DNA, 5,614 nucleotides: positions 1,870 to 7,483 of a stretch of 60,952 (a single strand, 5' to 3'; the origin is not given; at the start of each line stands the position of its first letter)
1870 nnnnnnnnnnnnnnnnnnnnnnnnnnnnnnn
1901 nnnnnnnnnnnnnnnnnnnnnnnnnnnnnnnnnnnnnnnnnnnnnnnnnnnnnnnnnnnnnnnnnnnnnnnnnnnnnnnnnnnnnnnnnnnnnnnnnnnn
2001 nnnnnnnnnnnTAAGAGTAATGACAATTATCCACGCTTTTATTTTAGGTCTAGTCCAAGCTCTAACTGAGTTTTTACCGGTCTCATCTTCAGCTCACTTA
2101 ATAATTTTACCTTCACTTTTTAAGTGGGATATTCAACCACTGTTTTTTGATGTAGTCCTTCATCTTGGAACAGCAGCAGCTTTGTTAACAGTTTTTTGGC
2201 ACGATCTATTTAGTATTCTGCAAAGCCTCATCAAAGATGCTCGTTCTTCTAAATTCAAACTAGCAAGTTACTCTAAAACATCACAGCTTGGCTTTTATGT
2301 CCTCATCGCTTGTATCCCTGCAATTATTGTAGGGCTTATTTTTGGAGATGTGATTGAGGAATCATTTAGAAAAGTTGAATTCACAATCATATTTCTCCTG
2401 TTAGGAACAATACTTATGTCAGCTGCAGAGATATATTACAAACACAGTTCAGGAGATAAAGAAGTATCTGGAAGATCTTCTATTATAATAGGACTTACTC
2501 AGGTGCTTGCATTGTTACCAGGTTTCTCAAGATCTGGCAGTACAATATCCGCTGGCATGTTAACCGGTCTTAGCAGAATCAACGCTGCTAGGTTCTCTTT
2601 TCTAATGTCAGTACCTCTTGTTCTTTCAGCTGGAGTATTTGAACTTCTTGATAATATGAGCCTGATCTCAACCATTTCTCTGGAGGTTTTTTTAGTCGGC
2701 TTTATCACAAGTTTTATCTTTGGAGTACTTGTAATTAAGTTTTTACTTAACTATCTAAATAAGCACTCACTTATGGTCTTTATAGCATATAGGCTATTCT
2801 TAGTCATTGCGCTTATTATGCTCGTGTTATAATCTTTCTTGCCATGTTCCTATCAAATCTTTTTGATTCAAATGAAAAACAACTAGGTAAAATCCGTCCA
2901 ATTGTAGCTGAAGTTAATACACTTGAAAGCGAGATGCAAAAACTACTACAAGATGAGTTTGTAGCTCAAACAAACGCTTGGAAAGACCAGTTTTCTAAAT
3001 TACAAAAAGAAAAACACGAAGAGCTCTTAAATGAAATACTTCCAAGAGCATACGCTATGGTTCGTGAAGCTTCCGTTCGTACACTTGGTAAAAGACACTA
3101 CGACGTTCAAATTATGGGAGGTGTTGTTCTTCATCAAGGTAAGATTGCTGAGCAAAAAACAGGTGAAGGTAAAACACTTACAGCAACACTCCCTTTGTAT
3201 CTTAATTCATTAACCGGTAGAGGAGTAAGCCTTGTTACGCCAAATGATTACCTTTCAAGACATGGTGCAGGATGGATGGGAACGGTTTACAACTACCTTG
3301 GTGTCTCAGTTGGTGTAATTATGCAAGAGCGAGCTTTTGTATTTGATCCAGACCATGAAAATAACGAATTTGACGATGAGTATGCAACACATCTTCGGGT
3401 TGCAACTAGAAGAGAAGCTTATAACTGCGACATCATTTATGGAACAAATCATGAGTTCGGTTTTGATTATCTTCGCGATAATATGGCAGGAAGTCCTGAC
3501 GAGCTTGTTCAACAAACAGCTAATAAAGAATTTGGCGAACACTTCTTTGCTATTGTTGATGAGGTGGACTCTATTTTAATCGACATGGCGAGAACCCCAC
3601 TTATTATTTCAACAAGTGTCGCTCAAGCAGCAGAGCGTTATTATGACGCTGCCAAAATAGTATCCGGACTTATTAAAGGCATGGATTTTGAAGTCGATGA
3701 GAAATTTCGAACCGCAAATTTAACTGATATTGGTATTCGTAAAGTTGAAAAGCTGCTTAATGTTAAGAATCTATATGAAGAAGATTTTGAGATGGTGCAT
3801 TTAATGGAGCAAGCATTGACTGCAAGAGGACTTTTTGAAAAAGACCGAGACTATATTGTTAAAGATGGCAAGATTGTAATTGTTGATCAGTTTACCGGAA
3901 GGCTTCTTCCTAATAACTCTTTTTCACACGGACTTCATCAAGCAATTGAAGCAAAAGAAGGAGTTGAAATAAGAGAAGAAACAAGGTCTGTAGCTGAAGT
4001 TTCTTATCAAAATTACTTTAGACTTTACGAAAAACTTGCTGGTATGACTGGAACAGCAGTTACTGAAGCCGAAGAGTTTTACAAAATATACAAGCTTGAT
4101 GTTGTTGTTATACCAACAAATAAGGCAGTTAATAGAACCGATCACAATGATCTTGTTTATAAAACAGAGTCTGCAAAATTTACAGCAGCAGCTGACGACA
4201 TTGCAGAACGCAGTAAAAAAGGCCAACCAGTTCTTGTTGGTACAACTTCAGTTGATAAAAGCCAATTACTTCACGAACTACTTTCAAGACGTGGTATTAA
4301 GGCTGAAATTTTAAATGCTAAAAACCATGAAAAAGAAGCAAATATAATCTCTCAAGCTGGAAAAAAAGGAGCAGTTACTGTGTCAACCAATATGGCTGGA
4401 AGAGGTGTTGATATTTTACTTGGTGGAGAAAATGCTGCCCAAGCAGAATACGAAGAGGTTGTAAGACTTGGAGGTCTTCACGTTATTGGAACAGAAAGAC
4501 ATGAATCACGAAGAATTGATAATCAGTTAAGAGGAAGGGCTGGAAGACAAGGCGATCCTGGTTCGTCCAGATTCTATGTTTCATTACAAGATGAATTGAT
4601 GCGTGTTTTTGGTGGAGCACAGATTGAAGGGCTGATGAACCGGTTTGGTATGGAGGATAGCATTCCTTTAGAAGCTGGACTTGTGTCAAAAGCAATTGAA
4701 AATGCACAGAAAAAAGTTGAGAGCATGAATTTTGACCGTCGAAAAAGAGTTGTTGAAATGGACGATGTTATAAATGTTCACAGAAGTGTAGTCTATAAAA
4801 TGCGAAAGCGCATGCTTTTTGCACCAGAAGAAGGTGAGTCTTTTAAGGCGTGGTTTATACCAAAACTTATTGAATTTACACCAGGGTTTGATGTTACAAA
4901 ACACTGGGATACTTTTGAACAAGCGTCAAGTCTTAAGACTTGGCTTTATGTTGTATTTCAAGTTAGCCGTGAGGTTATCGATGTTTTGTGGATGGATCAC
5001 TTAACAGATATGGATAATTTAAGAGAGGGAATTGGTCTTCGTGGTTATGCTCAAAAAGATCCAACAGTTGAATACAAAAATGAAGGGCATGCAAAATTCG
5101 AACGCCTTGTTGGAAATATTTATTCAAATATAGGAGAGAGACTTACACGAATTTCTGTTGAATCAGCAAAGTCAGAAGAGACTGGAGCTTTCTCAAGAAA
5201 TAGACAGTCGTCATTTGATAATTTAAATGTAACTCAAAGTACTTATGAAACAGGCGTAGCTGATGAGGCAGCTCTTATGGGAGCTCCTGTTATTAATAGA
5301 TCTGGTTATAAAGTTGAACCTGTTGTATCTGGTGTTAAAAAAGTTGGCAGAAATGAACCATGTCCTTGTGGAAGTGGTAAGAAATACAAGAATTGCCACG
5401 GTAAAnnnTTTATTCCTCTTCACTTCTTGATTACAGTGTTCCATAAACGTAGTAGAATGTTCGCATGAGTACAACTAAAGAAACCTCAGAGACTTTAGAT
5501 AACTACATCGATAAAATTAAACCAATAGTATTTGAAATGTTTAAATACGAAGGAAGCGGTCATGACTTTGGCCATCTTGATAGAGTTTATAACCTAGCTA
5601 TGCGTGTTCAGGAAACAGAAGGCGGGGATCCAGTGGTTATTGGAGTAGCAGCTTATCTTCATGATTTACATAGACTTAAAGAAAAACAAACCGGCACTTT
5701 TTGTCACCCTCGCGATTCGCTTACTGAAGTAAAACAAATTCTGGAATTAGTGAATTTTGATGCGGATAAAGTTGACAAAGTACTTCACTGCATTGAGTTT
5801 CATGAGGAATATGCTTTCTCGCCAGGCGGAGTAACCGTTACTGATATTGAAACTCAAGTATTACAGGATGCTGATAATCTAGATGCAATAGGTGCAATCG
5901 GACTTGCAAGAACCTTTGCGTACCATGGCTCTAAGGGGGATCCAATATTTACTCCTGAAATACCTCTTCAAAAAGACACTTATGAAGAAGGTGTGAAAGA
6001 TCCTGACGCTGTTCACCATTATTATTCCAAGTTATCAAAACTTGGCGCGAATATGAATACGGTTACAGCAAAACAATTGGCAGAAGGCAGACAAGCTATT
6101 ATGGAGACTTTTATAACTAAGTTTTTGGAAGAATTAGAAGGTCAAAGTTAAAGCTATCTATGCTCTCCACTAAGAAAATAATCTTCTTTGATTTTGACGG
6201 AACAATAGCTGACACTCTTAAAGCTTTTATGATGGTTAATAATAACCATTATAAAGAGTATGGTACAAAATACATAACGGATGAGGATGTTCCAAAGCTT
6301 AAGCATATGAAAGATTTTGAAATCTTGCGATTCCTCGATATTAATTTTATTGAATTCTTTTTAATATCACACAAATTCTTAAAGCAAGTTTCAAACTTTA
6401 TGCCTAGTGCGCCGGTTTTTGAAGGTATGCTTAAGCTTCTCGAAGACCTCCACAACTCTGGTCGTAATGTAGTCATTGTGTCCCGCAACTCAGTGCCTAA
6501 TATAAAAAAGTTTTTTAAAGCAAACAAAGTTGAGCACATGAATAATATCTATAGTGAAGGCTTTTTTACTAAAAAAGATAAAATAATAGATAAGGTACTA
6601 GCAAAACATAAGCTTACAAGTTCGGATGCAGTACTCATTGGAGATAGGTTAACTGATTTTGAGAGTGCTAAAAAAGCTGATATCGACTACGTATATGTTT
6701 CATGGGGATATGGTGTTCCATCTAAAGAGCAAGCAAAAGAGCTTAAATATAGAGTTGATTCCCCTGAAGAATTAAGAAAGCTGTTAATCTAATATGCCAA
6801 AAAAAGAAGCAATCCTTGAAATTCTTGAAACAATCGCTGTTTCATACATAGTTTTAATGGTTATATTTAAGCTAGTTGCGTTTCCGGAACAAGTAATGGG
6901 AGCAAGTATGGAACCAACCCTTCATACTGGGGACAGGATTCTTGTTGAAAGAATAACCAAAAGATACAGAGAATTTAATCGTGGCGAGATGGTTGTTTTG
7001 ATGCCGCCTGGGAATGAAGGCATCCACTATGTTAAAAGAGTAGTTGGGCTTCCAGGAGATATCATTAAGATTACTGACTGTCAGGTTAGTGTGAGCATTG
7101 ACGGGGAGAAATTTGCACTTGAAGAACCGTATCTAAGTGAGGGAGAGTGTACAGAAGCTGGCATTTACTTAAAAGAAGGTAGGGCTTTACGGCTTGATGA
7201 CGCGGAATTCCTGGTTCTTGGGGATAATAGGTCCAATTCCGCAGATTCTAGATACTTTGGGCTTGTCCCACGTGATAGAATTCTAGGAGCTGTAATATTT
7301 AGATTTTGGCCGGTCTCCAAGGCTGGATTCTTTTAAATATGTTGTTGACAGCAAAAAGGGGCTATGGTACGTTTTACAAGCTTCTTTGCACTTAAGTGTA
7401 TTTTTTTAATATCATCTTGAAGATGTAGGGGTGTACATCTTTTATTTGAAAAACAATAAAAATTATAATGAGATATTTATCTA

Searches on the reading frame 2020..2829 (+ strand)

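Call 39: search_protein_families(library=ncbifam, proteins=[window:2020-2829:+], max_evalue=0.000001)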
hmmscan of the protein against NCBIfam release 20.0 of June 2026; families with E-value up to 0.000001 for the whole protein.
window:2020-2829:+ (270 aa): 12 families
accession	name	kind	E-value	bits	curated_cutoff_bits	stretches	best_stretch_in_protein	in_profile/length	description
NF001390.0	PRK00281.1-4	equivalog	2.8e-66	223.7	260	1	2-269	5-266/272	undecaprenyl-diphosphate phosphatase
TIGR00753.1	undec_PP_bacA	equivalog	3.1e-66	223.7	217.5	1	6-261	1-254/255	undecaprenyl-diphosphatase UppP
NF001393.0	PRK00281.2-4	equivalog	3.5e-66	223.4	284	1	1-269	1-264/266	undecaprenyl-diphosphate phosphatase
NF001392.0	PRK00281.2-1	equivalog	6.4e-63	212.8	308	1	1-269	5-272/280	undecaprenyl-diphosphate phosphatase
NF001394.0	PRK00281.2-5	equivalog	2.1e-59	201.3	311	1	2-268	7-274/281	undecaprenyl-diphosphate phosphatase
NF001389.0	PRK00281.1-2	equivalog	6.2e-57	193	262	1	2-267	5-262/272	undecaprenyl-diphosphate phosphatase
NF001388.0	PRK00281.1-1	equivalog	2.1e-55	188.2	362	1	3-269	7-272/273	undecaprenyl-diphosphate phosphatase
NF001397.0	PRK00281.3-4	equivalog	3.8e-50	171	363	1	1-262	1-268/281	undecaprenyl-diphosphate phosphatase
NF001391.0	PRK00281.1-5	equivalog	5.1e-44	150.7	293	1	2-268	5-272/279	undecaprenyl-diphosphate phosphatase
NF001395.0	PRK00281.3-1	equivalog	1.6e-39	136.1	394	2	149-260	183-294/306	undecaprenyl-diphosphate phosphatase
NF001396.0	PRK00281.3-3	equivalog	3.2e-26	92.8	382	1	3-269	4-264/264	undecaprenyl-diphosphate phosphatase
NF001398.0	PRK00281.3-5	equivalog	1.1e-21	77.9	354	1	2-266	3-268/278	undecaprenyl-diphosphate phosphatase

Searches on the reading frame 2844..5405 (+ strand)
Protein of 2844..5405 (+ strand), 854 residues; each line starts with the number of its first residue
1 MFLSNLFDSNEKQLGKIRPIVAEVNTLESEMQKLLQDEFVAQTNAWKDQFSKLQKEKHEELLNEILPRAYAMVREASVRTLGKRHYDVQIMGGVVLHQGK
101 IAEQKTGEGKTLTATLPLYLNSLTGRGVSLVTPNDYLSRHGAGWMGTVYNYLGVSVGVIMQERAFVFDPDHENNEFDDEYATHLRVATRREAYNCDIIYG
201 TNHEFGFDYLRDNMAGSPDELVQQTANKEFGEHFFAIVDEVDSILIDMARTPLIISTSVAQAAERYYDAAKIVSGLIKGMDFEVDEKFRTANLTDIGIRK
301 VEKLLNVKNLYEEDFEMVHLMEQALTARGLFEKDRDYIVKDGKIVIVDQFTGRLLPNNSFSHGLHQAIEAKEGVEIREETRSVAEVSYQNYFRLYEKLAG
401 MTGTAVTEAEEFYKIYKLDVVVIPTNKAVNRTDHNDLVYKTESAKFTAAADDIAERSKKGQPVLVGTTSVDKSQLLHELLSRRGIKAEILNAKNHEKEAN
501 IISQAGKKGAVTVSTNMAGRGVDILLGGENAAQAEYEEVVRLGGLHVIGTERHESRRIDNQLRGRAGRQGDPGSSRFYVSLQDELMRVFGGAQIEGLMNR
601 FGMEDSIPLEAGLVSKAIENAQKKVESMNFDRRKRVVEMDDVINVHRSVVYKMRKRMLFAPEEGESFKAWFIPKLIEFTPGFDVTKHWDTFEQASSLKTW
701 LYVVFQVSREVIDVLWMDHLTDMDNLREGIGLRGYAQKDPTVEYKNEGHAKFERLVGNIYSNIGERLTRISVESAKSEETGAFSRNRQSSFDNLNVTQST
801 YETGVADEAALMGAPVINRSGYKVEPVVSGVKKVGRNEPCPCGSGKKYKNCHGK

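Call 39: search_protein_families(library=ncbifam, proteins=[window:2844-5405:+], max_evalue=0.000001)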
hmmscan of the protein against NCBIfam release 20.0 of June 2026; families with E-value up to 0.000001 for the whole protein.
window:2844-5405:+ (854 aa): 10 families
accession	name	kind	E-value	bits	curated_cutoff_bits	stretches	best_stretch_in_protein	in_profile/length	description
NF009538.1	PRK12904.1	equivalog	1.5e-288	959.4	814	2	4-665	3-655/814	preprotein translocase subunit SecA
TIGR00963.1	secA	equivalog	1.2e-272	906.8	800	2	24-662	1-636/787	preprotein translocase subunit SecA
NF006630.0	PRK09200.1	subfamily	2.9e-244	812.7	862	2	5-673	5-635/789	preprotein translocase subunit SecA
NF009536.0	PRK12901.1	equivalog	3.1e-236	787.2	1493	3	304-659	477-823/1118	preprotein translocase subunit SecA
TIGR04397.1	SecA2_Bac_anthr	exception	2.6e-224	746.8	1085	2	7-659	5-616/774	accessory Sec system translocase SecA2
TIGR03714.1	secA2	equivalog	1.6e-196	655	930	1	10-662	2-621/762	accessory Sec system translocase SecA2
NF012136.0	SecA2_Lm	equivalog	9.9e-177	589.3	1100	2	12-659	9-616/776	accessory Sec system translocase SecA2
TIGR04221.1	SecA2_Mycobac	equivalog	2.1e-159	532.2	725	1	9-776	12-722/762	accessory Sec system translocase SecA2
NF004088.0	PRK05590.1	equivalog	8.4e-10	39.2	140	1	822-854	133-165/166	hypothetical protein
NF007704.0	PRK10396.1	equivalog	6.7e-07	29.5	149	1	825-851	193-218/221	hypothetical protein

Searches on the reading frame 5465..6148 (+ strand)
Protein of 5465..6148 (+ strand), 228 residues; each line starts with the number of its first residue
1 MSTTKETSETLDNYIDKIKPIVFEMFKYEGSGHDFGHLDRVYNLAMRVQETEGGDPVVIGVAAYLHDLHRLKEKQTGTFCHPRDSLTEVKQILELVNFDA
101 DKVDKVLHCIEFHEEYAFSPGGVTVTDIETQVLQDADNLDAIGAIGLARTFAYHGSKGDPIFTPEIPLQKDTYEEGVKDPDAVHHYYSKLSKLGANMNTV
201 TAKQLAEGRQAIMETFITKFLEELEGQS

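Call 39: search_protein_families(library=ncbifam, proteins=[window:5465-6148:+], max_evalue=0.000001)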
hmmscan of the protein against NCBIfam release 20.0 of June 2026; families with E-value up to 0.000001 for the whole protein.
window:5465-6148:+ (228 aa): 1 family
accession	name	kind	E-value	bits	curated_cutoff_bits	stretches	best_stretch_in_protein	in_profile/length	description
NF007515.0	PRK10119.1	equivalog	1.1e-30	106.8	286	1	20-227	12-215/231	phosphohydrolase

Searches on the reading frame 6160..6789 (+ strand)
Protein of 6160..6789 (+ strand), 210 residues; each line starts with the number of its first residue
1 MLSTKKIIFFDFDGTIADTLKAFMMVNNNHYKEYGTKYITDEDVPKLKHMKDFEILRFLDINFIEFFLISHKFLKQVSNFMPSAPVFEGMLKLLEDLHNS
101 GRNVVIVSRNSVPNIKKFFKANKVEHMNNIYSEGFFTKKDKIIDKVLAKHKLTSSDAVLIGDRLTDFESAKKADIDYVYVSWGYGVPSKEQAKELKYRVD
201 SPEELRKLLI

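Call 39: search_protein_families(library=ncbifam, proteins=[window:6160-6789:+], max_evalue=0.000001)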
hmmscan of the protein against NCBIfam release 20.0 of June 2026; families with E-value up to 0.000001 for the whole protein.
window:6160-6789:+ (210 aa): 7 families
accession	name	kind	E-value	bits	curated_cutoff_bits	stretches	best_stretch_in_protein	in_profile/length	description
NF009699.0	PRK13225.1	equivalog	1.1e-16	61.2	368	1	4-185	61-243/273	phosphoglycolate phosphatase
NF009695.0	PRK13222.1-2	equivalog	1.1e-11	44.7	225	0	84-208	93-221/226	phosphoglycolate phosphatase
TIGR01549.1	HAD-SF-IA-v1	subfamily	1.1e-08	35.6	23.3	1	73-173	50-148/149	HAD-IA family hydrolase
TIGR01662.1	HAD-SF-IIIA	subfamily_domain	1.4e-08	34.9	44.6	0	87-174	27-132/141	HAD-IIIA family hydrolase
TIGR01454.1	AHBA_synth_RP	hypoth_equivalog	4.6e-08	33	246.65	1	10-207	3-201/205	AHBA synthesis associated protein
NF009804.0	PRK13288.1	equivalog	7.7e-08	32.1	218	1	6-207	4-208/215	pyrophosphatase PpaX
NF009696.0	PRK13222.1-3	equivalog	7.4e-07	29.1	359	0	6-209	4-216/223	N-acetylmuramic acid 6-phosphate phosphatase MupP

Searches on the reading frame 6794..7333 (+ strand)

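Call 39: search_protein_families(library=ncbifam, proteins=[window:6794-7333:+], max_evalue=0.000001)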
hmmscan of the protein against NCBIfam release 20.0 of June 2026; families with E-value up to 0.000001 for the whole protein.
window:6794-7333:+ (180 aa): 6 families
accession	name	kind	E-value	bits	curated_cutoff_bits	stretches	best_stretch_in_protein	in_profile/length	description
TIGR02227.1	sigpep_I_bact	equivalog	7.1e-39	133.3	47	1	13-174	4-161/162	signal peptidase I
NF008114.0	PRK10861.1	equivalog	3.5e-18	66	277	1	11-102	61-167/324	signal peptidase I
TIGR02754.1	sod_Ni_protease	equivalog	1.2e-17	64.1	63.25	1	33-107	2-76/90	nickel-type superoxide dismutase maturation protease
TIGR02771.1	TraF_Ti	equivalog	3.2e-11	43.1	100.25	1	78-167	83-165/171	conjugative transfer signal peptidase TraF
NF010459.0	PRK13884.1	subfamily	1.8e-09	37.3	156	1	70-166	80-171/178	conjugal transfer peptidase TraF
TIGR02228.1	sigpep_I_arch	equivalog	2e-07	31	51.85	1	6-80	5-82/158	signal peptidase I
